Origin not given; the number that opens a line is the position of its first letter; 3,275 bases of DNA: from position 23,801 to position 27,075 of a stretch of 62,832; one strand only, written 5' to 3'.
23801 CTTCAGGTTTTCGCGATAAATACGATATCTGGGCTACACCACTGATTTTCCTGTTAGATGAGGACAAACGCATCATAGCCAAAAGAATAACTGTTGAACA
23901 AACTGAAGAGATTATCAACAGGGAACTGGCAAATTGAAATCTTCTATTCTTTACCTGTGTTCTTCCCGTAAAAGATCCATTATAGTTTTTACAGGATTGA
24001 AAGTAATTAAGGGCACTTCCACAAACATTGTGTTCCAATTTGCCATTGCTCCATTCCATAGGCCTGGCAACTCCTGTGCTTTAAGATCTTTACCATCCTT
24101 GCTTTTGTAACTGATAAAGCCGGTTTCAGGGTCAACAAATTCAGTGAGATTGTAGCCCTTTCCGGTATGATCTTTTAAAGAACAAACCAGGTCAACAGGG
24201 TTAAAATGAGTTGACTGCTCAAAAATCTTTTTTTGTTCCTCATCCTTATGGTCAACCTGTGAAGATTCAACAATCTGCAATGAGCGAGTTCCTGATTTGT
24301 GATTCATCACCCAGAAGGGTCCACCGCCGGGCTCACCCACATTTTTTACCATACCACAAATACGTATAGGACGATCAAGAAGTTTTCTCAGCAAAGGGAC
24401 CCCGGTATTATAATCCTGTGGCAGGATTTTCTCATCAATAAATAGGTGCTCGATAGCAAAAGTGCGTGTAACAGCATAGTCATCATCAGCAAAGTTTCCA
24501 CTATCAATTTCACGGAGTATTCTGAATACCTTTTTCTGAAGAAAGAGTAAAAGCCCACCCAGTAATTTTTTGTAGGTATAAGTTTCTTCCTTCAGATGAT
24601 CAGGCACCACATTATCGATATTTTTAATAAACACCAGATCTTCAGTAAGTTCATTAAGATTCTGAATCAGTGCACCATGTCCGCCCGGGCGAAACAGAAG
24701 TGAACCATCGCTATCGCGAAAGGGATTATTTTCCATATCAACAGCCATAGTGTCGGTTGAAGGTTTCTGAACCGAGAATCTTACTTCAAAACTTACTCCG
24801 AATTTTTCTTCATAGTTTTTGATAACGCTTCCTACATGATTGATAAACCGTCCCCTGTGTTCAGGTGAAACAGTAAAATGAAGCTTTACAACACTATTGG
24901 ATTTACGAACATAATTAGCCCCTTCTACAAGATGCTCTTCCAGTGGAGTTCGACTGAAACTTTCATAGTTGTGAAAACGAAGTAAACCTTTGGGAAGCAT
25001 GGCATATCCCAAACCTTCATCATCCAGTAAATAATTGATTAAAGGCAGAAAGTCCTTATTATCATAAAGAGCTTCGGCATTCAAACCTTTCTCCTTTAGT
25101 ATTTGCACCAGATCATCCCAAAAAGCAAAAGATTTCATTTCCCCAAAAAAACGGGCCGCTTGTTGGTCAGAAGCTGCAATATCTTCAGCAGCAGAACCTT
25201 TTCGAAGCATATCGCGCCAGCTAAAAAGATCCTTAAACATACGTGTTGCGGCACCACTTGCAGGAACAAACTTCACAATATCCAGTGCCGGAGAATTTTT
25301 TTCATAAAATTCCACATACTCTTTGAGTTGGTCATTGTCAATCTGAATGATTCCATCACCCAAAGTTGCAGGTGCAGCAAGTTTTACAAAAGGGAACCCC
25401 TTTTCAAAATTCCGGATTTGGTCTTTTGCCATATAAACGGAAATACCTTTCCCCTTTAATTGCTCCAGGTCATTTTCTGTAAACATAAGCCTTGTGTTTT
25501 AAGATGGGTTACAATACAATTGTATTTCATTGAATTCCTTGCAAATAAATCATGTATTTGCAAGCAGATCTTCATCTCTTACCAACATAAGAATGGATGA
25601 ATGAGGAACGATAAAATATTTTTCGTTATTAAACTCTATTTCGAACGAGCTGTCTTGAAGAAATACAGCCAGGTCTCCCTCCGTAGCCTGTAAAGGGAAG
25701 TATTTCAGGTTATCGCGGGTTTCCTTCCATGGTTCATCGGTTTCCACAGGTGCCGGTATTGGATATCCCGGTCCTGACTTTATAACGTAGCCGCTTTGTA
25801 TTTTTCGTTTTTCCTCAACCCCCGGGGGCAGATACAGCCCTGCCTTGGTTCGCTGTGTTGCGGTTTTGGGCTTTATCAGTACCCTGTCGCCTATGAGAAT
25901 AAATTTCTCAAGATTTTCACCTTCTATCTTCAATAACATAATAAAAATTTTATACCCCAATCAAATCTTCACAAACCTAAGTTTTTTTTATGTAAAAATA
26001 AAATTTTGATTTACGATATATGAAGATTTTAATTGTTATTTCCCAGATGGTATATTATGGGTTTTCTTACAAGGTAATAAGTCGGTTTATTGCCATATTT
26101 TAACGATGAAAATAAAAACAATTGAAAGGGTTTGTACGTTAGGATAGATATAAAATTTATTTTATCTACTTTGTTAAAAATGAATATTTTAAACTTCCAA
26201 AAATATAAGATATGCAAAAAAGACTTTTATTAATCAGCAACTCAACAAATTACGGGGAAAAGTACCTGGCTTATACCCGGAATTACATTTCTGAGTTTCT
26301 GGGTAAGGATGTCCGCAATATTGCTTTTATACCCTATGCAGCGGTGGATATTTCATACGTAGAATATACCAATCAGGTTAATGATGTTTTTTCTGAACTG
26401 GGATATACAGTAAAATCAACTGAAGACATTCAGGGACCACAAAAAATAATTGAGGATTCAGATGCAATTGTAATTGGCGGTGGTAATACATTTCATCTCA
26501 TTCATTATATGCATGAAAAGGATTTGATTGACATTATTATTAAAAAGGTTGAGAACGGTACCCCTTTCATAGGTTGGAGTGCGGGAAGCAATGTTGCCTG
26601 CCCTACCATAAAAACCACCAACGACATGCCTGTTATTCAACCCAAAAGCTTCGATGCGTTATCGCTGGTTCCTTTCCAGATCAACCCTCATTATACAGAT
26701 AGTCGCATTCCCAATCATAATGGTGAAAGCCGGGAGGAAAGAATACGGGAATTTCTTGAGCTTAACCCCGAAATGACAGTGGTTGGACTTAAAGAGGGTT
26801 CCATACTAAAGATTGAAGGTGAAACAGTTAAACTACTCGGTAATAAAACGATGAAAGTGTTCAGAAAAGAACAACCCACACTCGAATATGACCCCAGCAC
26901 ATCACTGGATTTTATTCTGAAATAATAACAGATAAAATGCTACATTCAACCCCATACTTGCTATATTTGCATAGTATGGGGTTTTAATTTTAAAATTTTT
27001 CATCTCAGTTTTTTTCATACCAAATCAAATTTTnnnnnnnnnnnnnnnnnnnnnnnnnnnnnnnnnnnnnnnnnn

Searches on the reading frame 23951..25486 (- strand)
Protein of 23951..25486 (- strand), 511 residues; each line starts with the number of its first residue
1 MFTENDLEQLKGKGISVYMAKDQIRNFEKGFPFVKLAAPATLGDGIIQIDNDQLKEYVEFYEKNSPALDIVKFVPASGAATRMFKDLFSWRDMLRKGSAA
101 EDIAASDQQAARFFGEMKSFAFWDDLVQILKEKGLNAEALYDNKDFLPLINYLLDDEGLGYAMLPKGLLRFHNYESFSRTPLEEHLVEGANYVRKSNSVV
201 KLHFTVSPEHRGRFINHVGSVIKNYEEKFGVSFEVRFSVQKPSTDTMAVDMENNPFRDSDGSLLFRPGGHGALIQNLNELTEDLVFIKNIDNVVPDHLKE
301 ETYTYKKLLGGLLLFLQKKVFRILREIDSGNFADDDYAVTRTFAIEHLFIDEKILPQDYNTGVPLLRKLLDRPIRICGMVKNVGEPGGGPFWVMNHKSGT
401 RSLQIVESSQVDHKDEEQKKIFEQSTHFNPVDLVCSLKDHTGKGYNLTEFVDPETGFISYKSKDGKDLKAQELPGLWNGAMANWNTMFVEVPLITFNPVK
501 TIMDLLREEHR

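Call 4: search_protein_families(library=pfam, proteins=[window:23951-25486:-], max_evalue=0.01)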
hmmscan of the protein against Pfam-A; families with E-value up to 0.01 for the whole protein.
window:23951-25486:- (511 aa): 1 family
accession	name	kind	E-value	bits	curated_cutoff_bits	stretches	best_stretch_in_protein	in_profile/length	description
PF14134.11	DUF4301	-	1.5e-214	714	27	1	3-511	1-507/507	Domain of unknown function (DUF4301)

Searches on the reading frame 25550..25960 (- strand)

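Call 4: search_protein_families(library=pfam, proteins=[window:25550-25960:-], max_evalue=0.01)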
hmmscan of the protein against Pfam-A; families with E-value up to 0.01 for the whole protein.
window:25550-25960:- (136 aa): 1 family
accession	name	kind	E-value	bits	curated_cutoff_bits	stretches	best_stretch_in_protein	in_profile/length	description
PF00166.26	Cpn10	-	1.9e-10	41.1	21.1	1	22-125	4-91/93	Chaperonin 10 Kd subunit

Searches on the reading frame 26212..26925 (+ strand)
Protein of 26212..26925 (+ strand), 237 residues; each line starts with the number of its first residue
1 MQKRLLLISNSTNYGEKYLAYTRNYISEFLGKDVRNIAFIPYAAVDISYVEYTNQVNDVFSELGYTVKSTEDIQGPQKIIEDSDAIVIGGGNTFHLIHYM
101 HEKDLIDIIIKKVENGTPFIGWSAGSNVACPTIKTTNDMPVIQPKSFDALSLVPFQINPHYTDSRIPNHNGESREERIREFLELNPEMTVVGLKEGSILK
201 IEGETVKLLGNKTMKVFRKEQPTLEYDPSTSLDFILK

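Call 4: search_protein_families(library=pfam, proteins=[window:26212-26925:+], max_evalue=0.01)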
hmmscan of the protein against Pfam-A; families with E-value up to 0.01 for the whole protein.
window:26212-26925:+ (237 aa): 2 families
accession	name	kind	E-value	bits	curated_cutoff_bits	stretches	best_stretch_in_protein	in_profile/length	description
PF03575.23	Peptidase_S51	-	5e-65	219.5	23.9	1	5-208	1-205/206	Peptidase family S51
PF07685.20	GATase_3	-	0.0032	17.5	27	1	74-158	38-116/196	CobB/CobQ-like glutamine amidotransferase domain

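Call 19: search_protein_families(library=ncbifam, proteins=[window:26212-26925:+], max_evalue=0.001)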
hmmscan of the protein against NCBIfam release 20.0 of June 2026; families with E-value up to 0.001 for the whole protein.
window:26212-26925:+ (237 aa): 2 families
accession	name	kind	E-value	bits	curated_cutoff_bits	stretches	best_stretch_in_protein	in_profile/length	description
NF003642.0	PRK05282.1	equivalog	1.7e-93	312.4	156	1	4-232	2-229/233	dipeptidase PepE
TIGR02069.1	cyanophycinase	equivalog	9.6e-05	22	126.6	1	68-130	68-130/250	cyanophycinase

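Call 76: find_related_loci(query=window:26212-26922:+, collection=metagenome_contigs, flank=6000)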
Query window:26212-26922:+ (237 aa) in metagenome_contigs; peptide patterns used: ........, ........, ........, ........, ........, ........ (x = any residue, [..] = any of these).
599 stretches matched a pattern (row limit reached: there are more); 548 encode a relative of the query (tblastn E <= 1e-3); the best 80 are kept; 80 distinct loci.
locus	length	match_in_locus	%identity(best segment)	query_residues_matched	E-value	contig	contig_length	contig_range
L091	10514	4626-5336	93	1-237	5e-151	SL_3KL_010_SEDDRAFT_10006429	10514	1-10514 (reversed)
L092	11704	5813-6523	92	1-237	1e-150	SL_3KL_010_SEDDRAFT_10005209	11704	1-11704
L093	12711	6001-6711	58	1-237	7e-89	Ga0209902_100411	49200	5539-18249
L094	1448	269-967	52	4-236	5e-93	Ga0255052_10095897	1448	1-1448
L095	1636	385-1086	51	3-236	3e-91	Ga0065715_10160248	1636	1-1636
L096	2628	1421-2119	55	4-236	9e-88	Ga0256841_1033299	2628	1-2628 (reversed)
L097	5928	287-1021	51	1-237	1e-85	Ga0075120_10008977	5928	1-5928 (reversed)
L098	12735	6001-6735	51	1-237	2e-85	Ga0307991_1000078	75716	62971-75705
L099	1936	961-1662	51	3-236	7e-89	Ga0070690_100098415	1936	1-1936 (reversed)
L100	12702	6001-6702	54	4-237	6e-84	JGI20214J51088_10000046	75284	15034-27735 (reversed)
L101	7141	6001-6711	53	1-237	1e-83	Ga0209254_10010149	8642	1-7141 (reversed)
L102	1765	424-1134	52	1-237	5e-88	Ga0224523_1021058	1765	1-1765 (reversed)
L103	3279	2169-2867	50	4-236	2e-84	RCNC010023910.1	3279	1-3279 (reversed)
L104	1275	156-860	52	3-237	4e-89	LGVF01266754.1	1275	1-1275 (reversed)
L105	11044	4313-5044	50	1-236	4e-83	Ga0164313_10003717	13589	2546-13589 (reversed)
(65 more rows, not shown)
